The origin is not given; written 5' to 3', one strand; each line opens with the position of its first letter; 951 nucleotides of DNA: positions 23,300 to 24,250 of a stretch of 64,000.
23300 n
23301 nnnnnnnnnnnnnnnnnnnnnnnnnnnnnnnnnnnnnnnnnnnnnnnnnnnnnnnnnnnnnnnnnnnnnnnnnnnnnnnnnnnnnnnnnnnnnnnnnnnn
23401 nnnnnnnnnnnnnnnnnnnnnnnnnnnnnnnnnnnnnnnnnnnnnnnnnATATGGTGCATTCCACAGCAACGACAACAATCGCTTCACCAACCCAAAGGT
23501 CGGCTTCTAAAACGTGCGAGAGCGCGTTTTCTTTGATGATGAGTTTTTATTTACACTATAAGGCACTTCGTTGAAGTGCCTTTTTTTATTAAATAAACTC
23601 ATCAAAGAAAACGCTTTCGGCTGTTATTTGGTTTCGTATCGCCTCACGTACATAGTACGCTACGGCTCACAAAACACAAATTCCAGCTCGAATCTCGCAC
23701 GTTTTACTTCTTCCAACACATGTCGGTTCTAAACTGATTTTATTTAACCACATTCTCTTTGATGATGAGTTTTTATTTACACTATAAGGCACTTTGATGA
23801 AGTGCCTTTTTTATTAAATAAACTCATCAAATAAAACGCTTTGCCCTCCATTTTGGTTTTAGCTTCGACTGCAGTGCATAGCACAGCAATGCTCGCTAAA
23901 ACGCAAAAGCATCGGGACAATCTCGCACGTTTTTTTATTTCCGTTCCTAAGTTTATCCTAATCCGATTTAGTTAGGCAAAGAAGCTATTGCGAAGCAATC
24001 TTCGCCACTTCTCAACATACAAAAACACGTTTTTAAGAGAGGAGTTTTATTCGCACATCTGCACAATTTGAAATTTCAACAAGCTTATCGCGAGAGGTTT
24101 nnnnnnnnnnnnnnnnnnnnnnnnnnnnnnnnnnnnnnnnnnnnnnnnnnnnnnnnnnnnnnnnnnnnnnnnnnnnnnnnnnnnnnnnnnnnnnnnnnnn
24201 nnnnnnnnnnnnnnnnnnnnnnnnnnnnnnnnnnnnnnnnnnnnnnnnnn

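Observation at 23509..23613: Module A is a ~100-bp imperfect palindrome centred on a terminator hairpin and overlaps a stop codon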

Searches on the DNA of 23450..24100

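Call 24: search_rna_families(source=window, start=23450, end=24100, threshold=evalue, max_evalue=10)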
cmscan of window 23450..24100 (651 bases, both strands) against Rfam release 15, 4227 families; matches with E-value up to 10: 24.
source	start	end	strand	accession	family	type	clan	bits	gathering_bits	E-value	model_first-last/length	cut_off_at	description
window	23522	23616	-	RF04239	mir-4679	Gene; miRNA;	-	24.7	88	0.027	1-75/75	no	mir-4679 microRNA precursor family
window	23522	23616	+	RF04239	mir-4679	Gene; miRNA;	-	24.6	88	0.029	1-75/75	no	mir-4679 microRNA precursor family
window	23525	23614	+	RF03410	mir-1891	Gene; miRNA;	-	22.5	70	0.051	1-87/87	no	mir-1891 microRNA precursor family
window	23531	23605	+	RF01603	snoR29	Gene; snRNA; snoRNA; CD-box;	-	21.8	50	2.4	1-84/84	no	small nucleolar RNA snoR29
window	23779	23855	+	RF02900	AaHKsRNA82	Gene; sRNA;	-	21.2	51.4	1.3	1-81/81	no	Aggregatibacter sRNA 82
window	23755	23799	+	RF01214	snR51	Gene; snRNA; snoRNA; CD-box;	CL00058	20.7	44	9.6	1-98/98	no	Small nucleolar RNA snR51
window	23530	23610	-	RF01603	snoR29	Gene; snRNA; snoRNA; CD-box;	-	20.5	50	4.6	1-84/84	no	small nucleolar RNA snoR29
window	23847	23915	-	RF00950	mir-927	Gene; miRNA;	-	19.1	60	1.3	1-86/86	no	mir-927 microRNA precursor family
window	23512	23591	+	RF02538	TarB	Gene; sRNA;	-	18.8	80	0.61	1-79/79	no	Vibrio ToxT activated RNA TarB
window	23523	23615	+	RF00575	SNORD70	Gene; snRNA; snoRNA; CD-box;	-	18.8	50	5.3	1-89/89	no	Small nucleolar RNA SNORD70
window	23523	23596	+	RF00519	suhB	Gene; sRNA;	CL00108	18.7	41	0.25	1-77/77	no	Makes More Granules Regulator RNA (mmgR)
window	23752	23818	+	RF02425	SpF01_sRNA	Gene; sRNA;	-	18.7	55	9.2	1-80/80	no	Streptococcus sRNA SpF01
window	23753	23836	+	RF00531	snoMe28S-Gm3113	Gene; snRNA; snoRNA; CD-box;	-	18.6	70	2.1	1-84/84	no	Small nucleolar RNA Me28S-Gm3113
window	23775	23934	-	RF02053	STnc430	Gene; sRNA;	-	18.3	47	3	1-162/162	no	Enterobacterial sRNA STnc430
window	23464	23560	-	RF01387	isrC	Gene; sRNA;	-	18.2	39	0.51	1-123/123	no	isrC Hfq binding RNA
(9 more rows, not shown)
